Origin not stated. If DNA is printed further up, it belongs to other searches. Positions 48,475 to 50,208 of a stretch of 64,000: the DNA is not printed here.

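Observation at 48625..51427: Type IV prepilin leader fused to a phage tail-fibre (S74) chaperone domain, in a three-gene orphan cluster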

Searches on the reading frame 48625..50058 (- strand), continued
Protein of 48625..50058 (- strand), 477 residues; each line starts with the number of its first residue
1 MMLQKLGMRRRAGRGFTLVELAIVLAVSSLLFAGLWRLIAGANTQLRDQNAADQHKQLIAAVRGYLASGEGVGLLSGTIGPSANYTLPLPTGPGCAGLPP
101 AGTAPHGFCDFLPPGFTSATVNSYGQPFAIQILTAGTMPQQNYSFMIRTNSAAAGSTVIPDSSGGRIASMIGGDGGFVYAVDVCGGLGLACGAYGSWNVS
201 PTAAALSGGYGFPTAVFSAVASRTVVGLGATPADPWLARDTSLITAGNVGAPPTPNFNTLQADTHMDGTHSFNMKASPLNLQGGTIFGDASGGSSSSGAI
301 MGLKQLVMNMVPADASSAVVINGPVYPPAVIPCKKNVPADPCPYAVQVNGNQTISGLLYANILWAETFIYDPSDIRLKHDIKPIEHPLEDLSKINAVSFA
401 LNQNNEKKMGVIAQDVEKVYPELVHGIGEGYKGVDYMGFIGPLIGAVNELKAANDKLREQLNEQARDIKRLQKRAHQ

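Call 26: find_encoding_contigs(protein=P0038, flank=10000, max_places=1)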
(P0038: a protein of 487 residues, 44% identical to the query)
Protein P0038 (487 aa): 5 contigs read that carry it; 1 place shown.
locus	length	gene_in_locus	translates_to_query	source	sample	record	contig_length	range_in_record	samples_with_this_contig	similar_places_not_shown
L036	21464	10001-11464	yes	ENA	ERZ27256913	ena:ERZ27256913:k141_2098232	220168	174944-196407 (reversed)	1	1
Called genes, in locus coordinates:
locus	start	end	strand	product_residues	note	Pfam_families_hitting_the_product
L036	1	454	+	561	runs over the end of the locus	PF07655:Secretin_N_2, PF00263:Secretin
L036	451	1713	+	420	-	PF06864:PAP_PilO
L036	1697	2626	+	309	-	-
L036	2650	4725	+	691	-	PF00437:T2SSE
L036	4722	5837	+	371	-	PF00482:T2SSF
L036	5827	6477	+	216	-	-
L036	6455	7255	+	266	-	-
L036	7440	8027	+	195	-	PF07963:N_methyl (faint), PF08805:PilS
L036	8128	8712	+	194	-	PF07963:N_methyl (faint), PF08805:PilS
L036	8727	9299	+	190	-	-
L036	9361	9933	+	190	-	-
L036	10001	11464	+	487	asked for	PF13884:Peptidase_S74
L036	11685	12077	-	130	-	-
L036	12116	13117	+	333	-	PF00849:PseudoU_synth_2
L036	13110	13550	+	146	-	PF00903:Glyoxalase, PF18029:Glyoxalase_6 (weak)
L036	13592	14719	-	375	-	-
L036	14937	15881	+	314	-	PF00140:Sigma70_r1_2, PF04542:Sigma70_r2, PF04545:Sigma70_r4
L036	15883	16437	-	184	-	-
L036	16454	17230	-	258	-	-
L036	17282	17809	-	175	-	-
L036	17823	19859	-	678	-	-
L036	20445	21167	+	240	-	PF01209:Ubie_methyltran (weak), PF05175:MTS (faint), PF13489:Methyltransf_23, PF13649:Methyltransf_25, PF13847:Methyltransf_31, PF08241:Methyltransf_11, PF08242:Methyltransf_12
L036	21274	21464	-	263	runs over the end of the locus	-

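Call 27: find_encoding_contigs(protein=P0093, flank=10000, max_places=1)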
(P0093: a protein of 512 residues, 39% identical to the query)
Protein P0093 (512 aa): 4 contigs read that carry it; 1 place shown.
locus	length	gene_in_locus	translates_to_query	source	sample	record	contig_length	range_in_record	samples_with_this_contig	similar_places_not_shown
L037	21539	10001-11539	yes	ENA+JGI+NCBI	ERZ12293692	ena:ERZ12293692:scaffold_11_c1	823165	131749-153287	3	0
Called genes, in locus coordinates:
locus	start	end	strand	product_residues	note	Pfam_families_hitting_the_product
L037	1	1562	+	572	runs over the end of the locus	PF07655:Secretin_N_2, PF00263:Secretin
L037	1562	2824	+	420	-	PF06864:PAP_PilO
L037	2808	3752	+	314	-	-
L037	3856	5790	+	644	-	PF00437:T2SSE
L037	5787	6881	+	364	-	PF00482:T2SSF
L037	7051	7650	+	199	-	-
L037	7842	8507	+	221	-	PF07963:N_methyl (weak), PF08805:PilS (weak)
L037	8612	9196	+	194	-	-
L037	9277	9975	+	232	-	-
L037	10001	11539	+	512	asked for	PF13884:Peptidase_S74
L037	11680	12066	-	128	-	-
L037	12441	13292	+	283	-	PF00849:PseudoU_synth_2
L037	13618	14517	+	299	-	PF00140:Sigma70_r1_2 (weak), PF04542:Sigma70_r2, PF04545:Sigma70_r4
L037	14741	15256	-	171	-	-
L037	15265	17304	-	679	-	-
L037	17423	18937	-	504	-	PF00309:Sigma54_AID, PF04963:Sigma54_CBD, PF04552:Sigma54_DBD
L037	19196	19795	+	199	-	-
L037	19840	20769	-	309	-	-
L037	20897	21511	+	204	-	PF00313:CSD, PF22707:S1CSD-TOTE-2 (faint), PF08206:OB_RNB (faint), PF00313:CSD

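Call 28: find_encoding_contigs(protein=P0030, flank=10000, max_places=1)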
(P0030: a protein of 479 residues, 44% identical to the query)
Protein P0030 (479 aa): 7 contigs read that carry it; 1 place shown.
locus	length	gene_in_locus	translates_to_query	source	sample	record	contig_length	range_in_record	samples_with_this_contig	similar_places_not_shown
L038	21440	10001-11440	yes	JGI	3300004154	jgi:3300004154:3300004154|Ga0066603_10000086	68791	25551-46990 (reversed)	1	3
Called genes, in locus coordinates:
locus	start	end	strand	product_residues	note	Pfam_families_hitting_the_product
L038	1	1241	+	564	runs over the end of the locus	PF07655:Secretin_N_2, PF00263:Secretin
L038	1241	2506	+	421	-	PF06864:PAP_PilO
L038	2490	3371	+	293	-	-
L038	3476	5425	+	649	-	PF00437:T2SSE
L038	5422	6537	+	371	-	PF00482:T2SSF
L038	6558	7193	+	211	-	PF07963:N_methyl (weak)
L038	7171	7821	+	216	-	PF05307:Bundlin (weak)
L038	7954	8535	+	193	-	PF05307:Bundlin, PF08805:PilS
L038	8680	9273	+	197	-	-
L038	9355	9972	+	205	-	-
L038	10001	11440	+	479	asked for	PF07963:N_methyl (weak), PF13884:Peptidase_S74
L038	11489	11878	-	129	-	-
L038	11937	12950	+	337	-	PF00849:PseudoU_synth_2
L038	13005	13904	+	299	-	PF00140:Sigma70_r1_2 (weak), PF04542:Sigma70_r2, PF04545:Sigma70_r4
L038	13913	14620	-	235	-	-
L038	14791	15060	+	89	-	-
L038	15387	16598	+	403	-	-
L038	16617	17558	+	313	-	PF01156:IU_nuc_hydro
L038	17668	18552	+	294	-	PF01520:Amidase_3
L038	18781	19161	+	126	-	PF00825:Ribonuclease_P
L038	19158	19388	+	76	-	PF01809:YidD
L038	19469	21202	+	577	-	PF14849:YidC_periplas, PF02096:60KD_IMP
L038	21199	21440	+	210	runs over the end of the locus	PF03193:RsgA_GTPase (faint), PF00009:GTP_EFTU (faint), PF01926:MMR_HSR1, PF02421:FeoB_N (faint)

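Call 30: predict_structure(alignment_id=A1)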
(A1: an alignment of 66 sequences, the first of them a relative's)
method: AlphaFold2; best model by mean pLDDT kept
length: 477 residues; sequences in the alignment: 66
mean_pLDDT: 82.6   pTM: 0.56
mean pLDDT of the five models: 82.6, 82.4, 81.9, 81.7, 80.7
residues with pLDDT >= 90: 247; 70-90: 129; 50-70: 49; < 50: 52
segments of 3 or more residues with pLDDT < 50: 1-5, 230-271
pLDDT, mean of each block of 10 residues (from residue 1): 48 62 90 92 95 98 96 92 92 79 75 95 98 89 95 95 97 96 93 91 89 94 82 41 39 44 45 54 66 60 83 79 74 86 89 89 83 77 92 93 90 95 92 92 94 95 96 92
secondary structure, 60 per line:
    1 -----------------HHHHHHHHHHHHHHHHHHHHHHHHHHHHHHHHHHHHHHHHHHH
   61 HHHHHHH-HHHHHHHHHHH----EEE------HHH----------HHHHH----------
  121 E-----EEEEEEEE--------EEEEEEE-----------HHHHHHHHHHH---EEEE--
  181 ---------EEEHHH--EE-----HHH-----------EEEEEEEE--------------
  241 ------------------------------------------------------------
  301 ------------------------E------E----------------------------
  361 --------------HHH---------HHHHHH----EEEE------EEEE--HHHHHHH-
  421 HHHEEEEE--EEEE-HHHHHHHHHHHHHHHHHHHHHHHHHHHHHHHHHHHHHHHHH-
elements in order: H18-67 H69-79 E84-86 H106-110 E127-134 E143-149 H161-171 E175-178 E190-192 E219-226 H387-392 E397-400 E407-410 H413-419 E424-428 E431-434 H436-476

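Call 33: search_protein_families(library=pfam, alignment_id=A1, max_evalue=0.01)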
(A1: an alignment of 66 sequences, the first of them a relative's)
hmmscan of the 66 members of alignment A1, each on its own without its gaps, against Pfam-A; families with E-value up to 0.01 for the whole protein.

A. member 1, P0001 (477 aa): 2 families
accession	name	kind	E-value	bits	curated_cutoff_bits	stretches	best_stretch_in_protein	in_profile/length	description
PF13884.11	Peptidase_S74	-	2e-14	54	22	1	373-425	1-58/58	Chaperone of endosialidase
PF07963.17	N_methyl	-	7.9e-06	25.7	21.2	1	11-35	2-26/27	Prokaryotic N-terminal methylation motif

B. families by the number of members that match (of 66 scanned): 9 families
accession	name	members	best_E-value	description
PF13884.11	Peptidase_S74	66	3.8e-18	Chaperone of endosialidase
PF07963.17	N_methyl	65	3.2e-08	Prokaryotic N-terminal methylation motif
PF04917.17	Shufflon_N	6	3e-08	Bacterial shufflon protein, N-terminal constant region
PF00170.26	bZIP_1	2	0.0017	bZIP transcription factor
PF02183.23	HALZ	1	0.0011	Homeobox associated leucine zipper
PF21928.1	XLF_CC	1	0.0053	XLF protein coiled-coil region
PF09454.15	Vps23_core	1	0.0067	Vps23 core domain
PF10482.14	CtIP_N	1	0.0076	Tumour-suppressor protein CtIP N-terminal domain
PF08956.15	DUF1869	1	0.008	Domain of unknown function (DUF1869)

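Call 35: search_dna_similar(query=window:48625-50058:-, collection=phages, mode=protein, max_evalue=0.001, max_rows=12)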
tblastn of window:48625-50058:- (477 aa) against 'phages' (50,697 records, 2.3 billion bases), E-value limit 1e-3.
Records with a match: 798; places in all: 840; records where one place covers at least 80% of the query: 0.
Best place of each record, by identity: <60% 798.
By first word of the organism name: Escherichia 239; Salmonella 177; Vibrio 59; Synechococcus 47; Enterobacter 28; Shigella 25; Klebsiella 22; Aeromonas 22; Citrobacter 19; Pseudomonas 16; and 35 more.
By host as written in the record: - 124; Escherichia coli 95; Salmonella enterica subsp. enterica serovar Enteritidis PT1 20; Citrobacter freundii 17; Salmonella sp. 16; Escherichia coli LF82 12; Salmonella enterica 11; Salmonella enterica subsp. enterica serovar Enteritidis 11; and 242 more.
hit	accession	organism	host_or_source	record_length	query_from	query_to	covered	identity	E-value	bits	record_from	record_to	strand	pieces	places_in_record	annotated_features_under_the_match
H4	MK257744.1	Thermus phage YS40_Isch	Thermus thermophilus HB8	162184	273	476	43%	27.8%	2e-9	66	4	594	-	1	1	hypothetical protein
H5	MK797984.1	Pseudomonas phage vB_PaeM_PA5oct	-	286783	348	467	25%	43.0%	2e-19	98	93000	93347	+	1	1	putative tail fiber protein H | hypothetical protein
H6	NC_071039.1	Pseudomonas phage vB_PaeM_PA5oct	-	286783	348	467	25%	43.0%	2e-19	98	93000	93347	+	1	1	putative tail fiber protein H | hypothetical protein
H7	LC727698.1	Pseudomonas phage sp. 30-3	Pseudomonas aeruginosa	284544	348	467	25%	42.1%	4e-19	97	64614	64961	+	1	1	hypothetical protein (x2)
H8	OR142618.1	Pseudomonas phage Callisto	Pseudomonas aeruginosa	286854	348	467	25%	42.1%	4e-19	97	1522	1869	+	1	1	hypothetical protein (x2)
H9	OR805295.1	Pseudomonas phage Paride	Pseudomonas aeruginosa PAO1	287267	348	467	25%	42.1%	4e-19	97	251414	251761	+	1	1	hypothetical protein (x2)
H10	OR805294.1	Pseudomonas phage Ettore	Pseudomonas aeruginosa PAO1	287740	348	467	25%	42.1%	4e-19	97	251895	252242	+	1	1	hypothetical protein (x2)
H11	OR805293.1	Pseudomonas phage Deifobo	Pseudomonas aeruginosa PAO1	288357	348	467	25%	42.1%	4e-19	97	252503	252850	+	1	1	hypothetical protein (x2)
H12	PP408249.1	Pseudomonas phage vB_Pa-PAC2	Pseudomonas aeruginosa PAO1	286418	348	467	25%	42.1%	4e-19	97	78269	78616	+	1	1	long tail fiber protein | hypothetical protein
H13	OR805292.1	Pseudomonas phage Cassandra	Pseudomonas aeruginosa PAO1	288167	348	467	25%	42.1%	4e-19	97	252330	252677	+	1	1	hypothetical protein (x2)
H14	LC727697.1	Pseudomonas phage sp. 30-2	Pseudomonas aeruginosa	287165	348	467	25%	42.1%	4e-19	97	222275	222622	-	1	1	hypothetical protein (x2)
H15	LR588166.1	Pseudomonas phage vB_PaeM_MIJ3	-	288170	348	467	25%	42.1%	2e-18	95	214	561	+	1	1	structural protein: structural protein | hypothetical protein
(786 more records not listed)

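Call 36: find_related_loci(query=A1, collection=viral_contigs, flank=8000)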
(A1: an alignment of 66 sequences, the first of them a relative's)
Query A1 (477 aa) in viral_contigs; peptide patterns used: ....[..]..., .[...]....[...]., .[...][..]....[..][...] (x = any residue, [..] = any of these).
122 stretches matched a pattern, but none encodes a relative of the query by tblastn (E <= 1e-3).

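Call 38: fold_search(model_id=the predicted structure, library=pdb)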
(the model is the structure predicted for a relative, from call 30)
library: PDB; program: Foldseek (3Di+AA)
matches with E <= 10: 17; with E <= 0.001: 1
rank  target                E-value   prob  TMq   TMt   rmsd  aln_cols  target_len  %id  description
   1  7dc3_A                7.8e-05  1.00  0.21  0.65   1.8       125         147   22  Crystal structure of the MyRF ICA domain (released 2021-08-25)
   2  3gw6_B                1.4e-01  0.41  0.16  0.27  18.4       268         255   14  Intramolecular Chaperone (released 2010-02-02)
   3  3gw6_C                1.6e-01  0.25  0.13  0.21  13.7       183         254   16  Intramolecular Chaperone (released 2010-02-02)
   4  3gw6_E                1.9e-01  0.51  0.18  0.29  18.5       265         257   15  Intramolecular Chaperone (released 2010-02-02)
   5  3gw6_D                3.0e-01  0.38  0.18  0.30  17.6       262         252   14  Intramolecular Chaperone (released 2010-02-02)
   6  3gw6_A                3.2e-01  0.35  0.17  0.28  18.9       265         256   14  Intramolecular Chaperone (released 2010-02-02)
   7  3gw6_F                3.8e-01  0.18  0.12  0.20  13.8       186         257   19  Intramolecular Chaperone (released 2010-02-02)
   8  9lfn_C                4.8e+00  0.02  0.07  0.05   9.0       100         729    8  Cryo-EM structure of the rice isoamylase ISA1-ISA2 heterocomplex incubated with Amylopectin (released 2025-05-28)
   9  8j07_n0               5.8e+00  0.01  0.10  0.02  20.6       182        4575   13  96nm repeat of human respiratory doublet microtubule and associated axonemal complexes (released 2023-07-26)
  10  1fxk_C                6.2e+00  0.04  0.07  0.20  11.9        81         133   16  CRYSTAL STRUCTURE OF ARCHAEAL PREFOLDIN (GIMC). (released 2000-12-06)
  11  4efo_A                6.5e+00  0.06  0.05  0.22   8.8        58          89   16  Crystal structure of the ubiquitin-like domain of human TBK1 (released 2012-06-27)
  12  5x11_E                6.5e+00  0.03  0.05  0.11  18.5        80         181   16  Crystal structure of Bacillus subtilis PadR in complex with operator DNA (released 2017-11-22)
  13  8j07_Z                7.4e+00  0.05  0.05  0.10   7.7        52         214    8  96nm repeat of human respiratory doublet microtubule and associated axonemal complexes (released 2023-07-26)
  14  3nfg_E                7.8e+00  0.02  0.05  0.16  17.7        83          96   10  Crystal structure of Dimerization module of RNA polymerase I subcomplex A49/A34.5 (released 2010-09-08)
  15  3s26_A                8.3e+00  0.01  0.04  0.10   3.8        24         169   21  Crystal Structure of Murine Siderocalin (Lipocalin 2, 24p3) (released 2011-09-28)
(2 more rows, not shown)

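Call 39: search_protein_families(library=pfam, proteins=[L003:8421-9002:+, L003:9334-9945:+, L003:11519-11917:-, L003:1793-2812:+, L003:6102-6827:+, L003:7698-8336:+], max_evalue=0.1)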
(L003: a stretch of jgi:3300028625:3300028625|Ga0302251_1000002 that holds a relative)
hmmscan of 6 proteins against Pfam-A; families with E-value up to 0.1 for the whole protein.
L003:8421-9002:+ (193 aa): 0 families

L003:9334-9945:+ (203 aa): 0 families

L003:11519-11917:- (132 aa): 0 families

L003:1793-2812:+ (339 aa): 1 family
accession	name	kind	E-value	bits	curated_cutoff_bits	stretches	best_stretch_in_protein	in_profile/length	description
PF23893.1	Y4YQ_C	-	0.097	12.9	27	0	294-324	20-50/53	Uncharacterised protein Y4YQ C-terminal domain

L003:6102-6827:+ (241 aa): 0 families

L003:7698-8336:+ (212 aa): 3 families
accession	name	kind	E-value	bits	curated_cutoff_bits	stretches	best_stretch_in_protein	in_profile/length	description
PF08805.16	PilS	-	9.9e-05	22.8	22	1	47-197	5-127/138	PilS N terminal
PF07963.17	N_methyl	-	0.00024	21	21.2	1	11-33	4-26/27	Prokaryotic N-terminal methylation motif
PF05307.16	Bundlin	-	0.00095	19.9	22.3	1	41-211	4-151/151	Bundlin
